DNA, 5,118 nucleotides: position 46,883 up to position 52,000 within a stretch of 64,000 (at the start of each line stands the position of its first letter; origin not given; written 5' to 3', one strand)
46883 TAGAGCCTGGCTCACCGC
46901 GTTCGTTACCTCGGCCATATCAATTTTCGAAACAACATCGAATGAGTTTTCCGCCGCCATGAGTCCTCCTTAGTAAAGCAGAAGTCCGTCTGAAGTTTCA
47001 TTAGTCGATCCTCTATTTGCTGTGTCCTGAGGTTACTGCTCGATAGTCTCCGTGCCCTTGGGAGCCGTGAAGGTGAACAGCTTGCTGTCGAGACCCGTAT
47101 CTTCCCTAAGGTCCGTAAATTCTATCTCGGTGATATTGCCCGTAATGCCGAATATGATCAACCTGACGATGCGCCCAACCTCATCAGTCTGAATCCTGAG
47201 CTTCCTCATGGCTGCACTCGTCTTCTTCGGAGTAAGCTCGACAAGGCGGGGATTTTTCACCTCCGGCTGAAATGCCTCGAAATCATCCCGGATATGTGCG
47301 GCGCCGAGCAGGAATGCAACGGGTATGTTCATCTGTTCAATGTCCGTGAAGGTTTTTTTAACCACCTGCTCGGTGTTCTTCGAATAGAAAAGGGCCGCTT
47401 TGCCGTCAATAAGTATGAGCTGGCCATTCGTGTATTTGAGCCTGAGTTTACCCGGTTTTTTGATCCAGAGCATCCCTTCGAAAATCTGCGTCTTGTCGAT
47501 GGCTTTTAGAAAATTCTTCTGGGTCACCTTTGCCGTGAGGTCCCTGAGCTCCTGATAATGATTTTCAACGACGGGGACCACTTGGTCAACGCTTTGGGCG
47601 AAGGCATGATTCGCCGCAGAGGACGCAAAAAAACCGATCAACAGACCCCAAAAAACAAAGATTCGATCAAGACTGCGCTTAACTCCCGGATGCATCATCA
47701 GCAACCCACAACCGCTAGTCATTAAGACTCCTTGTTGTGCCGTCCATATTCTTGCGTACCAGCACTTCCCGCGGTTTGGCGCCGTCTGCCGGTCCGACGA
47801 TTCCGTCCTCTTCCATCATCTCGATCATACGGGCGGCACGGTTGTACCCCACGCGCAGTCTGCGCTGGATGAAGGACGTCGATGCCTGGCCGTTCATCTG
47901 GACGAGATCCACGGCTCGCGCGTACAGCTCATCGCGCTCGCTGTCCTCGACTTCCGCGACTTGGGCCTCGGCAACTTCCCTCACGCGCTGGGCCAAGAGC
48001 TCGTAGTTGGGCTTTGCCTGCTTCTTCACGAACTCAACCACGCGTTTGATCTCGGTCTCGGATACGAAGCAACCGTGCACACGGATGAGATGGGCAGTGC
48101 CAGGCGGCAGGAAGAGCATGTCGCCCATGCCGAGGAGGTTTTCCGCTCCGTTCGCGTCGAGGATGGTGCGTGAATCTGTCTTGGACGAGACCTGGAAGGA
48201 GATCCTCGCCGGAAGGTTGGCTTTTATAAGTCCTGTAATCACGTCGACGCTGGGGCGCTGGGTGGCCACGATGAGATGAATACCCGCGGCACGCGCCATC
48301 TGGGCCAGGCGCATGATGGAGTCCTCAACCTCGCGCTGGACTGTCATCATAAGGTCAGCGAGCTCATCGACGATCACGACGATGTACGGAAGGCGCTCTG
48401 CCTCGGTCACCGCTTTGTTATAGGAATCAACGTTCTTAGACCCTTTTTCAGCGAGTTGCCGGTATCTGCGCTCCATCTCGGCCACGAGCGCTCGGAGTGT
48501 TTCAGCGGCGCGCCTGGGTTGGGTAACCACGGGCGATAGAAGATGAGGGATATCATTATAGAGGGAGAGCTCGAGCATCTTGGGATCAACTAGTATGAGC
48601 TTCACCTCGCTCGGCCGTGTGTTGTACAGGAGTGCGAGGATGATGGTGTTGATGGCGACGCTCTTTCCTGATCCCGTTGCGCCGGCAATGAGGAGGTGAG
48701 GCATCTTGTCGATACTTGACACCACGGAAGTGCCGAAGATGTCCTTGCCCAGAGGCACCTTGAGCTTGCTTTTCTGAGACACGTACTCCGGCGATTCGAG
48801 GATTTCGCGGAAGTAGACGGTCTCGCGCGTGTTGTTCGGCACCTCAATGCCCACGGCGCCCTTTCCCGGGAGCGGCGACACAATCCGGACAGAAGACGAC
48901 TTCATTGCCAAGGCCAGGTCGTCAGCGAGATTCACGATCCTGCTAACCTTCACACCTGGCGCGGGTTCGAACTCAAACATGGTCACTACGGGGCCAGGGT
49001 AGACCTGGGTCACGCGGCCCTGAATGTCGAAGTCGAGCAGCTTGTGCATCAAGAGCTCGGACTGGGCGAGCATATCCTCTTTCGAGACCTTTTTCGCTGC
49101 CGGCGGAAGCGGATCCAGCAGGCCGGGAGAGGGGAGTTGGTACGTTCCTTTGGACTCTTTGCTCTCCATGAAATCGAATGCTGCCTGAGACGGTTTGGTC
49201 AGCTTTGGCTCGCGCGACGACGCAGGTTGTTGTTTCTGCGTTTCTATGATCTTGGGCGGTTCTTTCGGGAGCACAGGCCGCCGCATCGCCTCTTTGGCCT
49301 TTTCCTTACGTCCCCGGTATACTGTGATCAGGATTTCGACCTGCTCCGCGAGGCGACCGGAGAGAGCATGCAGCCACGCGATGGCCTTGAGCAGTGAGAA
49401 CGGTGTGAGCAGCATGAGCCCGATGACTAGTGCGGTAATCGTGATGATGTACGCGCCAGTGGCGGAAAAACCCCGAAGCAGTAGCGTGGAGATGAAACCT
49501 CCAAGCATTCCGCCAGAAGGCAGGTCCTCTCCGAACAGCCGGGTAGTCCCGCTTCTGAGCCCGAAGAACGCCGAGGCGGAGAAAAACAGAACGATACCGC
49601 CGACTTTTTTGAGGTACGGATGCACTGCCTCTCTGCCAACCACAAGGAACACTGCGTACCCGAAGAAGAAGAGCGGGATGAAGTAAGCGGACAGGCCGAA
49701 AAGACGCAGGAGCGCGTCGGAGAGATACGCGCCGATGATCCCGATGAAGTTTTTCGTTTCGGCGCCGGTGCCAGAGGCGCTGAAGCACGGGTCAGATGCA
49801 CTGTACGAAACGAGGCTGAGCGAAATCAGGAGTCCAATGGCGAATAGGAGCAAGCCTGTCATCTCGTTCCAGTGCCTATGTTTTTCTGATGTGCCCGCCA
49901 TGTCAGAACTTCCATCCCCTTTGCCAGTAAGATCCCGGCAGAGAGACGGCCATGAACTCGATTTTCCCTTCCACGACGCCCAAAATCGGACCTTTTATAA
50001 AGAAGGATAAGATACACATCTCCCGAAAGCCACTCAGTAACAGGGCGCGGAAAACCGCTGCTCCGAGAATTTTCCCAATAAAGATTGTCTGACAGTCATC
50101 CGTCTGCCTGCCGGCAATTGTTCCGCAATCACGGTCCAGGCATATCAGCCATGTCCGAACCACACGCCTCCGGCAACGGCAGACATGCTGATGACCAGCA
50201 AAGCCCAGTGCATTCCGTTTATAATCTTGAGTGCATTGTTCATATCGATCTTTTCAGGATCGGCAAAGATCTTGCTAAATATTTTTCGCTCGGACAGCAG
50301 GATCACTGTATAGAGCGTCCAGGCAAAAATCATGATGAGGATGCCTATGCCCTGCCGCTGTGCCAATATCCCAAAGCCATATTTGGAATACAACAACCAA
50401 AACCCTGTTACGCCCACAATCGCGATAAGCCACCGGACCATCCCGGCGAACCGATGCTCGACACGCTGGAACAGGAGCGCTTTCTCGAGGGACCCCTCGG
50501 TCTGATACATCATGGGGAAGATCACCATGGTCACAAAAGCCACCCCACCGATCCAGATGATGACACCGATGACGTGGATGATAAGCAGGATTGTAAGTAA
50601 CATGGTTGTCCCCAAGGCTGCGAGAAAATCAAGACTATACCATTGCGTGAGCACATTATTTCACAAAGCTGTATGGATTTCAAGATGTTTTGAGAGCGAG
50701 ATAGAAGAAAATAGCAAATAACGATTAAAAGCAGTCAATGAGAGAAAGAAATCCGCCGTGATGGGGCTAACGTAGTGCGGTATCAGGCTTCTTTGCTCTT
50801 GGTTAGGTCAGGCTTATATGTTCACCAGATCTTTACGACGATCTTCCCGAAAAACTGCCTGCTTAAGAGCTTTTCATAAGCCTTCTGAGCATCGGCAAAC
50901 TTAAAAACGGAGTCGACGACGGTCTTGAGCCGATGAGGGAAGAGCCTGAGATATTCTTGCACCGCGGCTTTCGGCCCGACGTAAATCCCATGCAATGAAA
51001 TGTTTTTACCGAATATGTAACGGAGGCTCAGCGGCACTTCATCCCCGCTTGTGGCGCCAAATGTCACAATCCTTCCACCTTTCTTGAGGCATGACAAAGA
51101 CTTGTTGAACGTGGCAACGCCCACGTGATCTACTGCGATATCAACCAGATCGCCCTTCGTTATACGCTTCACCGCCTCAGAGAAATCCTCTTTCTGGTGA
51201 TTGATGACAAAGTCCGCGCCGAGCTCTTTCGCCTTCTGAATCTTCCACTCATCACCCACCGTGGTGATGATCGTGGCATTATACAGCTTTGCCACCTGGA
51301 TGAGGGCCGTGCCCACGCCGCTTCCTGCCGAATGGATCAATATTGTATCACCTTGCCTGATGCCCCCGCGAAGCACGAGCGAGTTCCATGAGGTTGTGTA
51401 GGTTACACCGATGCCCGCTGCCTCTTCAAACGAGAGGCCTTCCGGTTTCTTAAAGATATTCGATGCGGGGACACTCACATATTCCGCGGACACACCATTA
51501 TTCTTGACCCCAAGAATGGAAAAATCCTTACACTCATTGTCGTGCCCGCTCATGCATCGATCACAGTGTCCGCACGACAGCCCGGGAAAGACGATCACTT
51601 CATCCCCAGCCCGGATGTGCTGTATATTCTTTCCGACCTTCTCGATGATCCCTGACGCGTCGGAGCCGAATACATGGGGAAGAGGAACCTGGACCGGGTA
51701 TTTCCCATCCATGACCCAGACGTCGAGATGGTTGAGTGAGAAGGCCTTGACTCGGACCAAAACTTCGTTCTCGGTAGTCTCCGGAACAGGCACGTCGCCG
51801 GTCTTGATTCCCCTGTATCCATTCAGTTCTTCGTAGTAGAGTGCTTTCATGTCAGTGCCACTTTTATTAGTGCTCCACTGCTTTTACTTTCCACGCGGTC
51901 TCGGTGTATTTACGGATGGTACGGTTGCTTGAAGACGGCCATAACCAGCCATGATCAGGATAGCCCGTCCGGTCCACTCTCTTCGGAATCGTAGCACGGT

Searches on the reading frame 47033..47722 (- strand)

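Call 7: search_protein_families(library=pfam, proteins=[window:47033-47722:-], max_evalue=0.001)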
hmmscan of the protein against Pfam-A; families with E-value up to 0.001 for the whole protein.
window:47033-47722:- (229 aa): 1 family
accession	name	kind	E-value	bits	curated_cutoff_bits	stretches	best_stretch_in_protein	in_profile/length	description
PF03548.22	LolA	-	2.2e-21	76.7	23.6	1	59-219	3-165/165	Outer membrane lipoprotein carrier protein LolA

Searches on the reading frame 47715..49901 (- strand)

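Call 7: search_protein_families(library=pfam, proteins=[window:47715-49901:-], max_evalue=0.001)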
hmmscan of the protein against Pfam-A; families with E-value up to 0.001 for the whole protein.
window:47715-49901:- (728 aa): 5 families
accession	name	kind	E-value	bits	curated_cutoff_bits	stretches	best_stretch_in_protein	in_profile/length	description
PF01580.24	FtsK_SpoIIIE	-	3.1e-66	223.4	24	1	365-552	3-221/221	FtsK/SpoIIIE family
PF13491.11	FtsK_4TM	-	3.4e-36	124.9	23.1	1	9-177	2-170/171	4TM region of DNA translocase FtsK/SpoIIIE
PF17854.6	FtsK_alpha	-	4.1e-32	110.8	22.9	1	256-356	1-101/101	FtsK alpha domain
PF09397.16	FtsK_gamma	-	3.2e-29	100.8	30.6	1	655-715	2-62/63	Ftsk gamma domain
PF25201.1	nSTAND6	-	0.00099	19.6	27.7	0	391-482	9-99/148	Novel STAND NTPase 6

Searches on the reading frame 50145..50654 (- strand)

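Call 7: search_protein_families(library=pfam, proteins=[window:50145-50654:-], max_evalue=0.001)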
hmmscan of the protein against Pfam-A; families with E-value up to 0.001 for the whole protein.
window:50145-50654:- (169 aa): 1 family
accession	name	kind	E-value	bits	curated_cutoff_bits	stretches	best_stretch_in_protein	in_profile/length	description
PF05425.18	CopD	-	0.00065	20.5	32.1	1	64-156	2-98/105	Copper resistance protein D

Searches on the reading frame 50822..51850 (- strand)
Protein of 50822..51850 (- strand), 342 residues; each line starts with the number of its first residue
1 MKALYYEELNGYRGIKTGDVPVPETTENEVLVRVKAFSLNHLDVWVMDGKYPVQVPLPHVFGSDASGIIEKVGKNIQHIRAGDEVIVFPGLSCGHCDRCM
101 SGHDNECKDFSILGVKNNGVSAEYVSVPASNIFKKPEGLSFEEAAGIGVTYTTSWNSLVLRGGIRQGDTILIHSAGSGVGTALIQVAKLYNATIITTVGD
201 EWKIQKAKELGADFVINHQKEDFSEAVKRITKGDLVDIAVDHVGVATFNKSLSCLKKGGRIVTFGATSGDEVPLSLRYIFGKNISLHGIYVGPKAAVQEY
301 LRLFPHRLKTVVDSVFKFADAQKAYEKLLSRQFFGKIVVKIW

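Call 7: search_protein_families(library=pfam, proteins=[window:50822-51850:-], max_evalue=0.001)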
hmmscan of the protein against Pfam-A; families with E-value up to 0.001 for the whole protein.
window:50822-51850:- (342 aa): 3 families
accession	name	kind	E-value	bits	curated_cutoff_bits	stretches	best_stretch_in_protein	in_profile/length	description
PF00107.32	ADH_zinc_N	-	4e-34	117.8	31.8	1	178-303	1-126/129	Zinc-binding dehydrogenase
PF08240.17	ADH_N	-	1.4e-28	99.6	23.5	1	27-137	2-104/104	Alcohol dehydrogenase GroES-like domain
PF13602.12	ADH_zinc_N_2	-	2.4e-19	71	27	1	210-339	1-134/134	Zinc-binding dehydrogenase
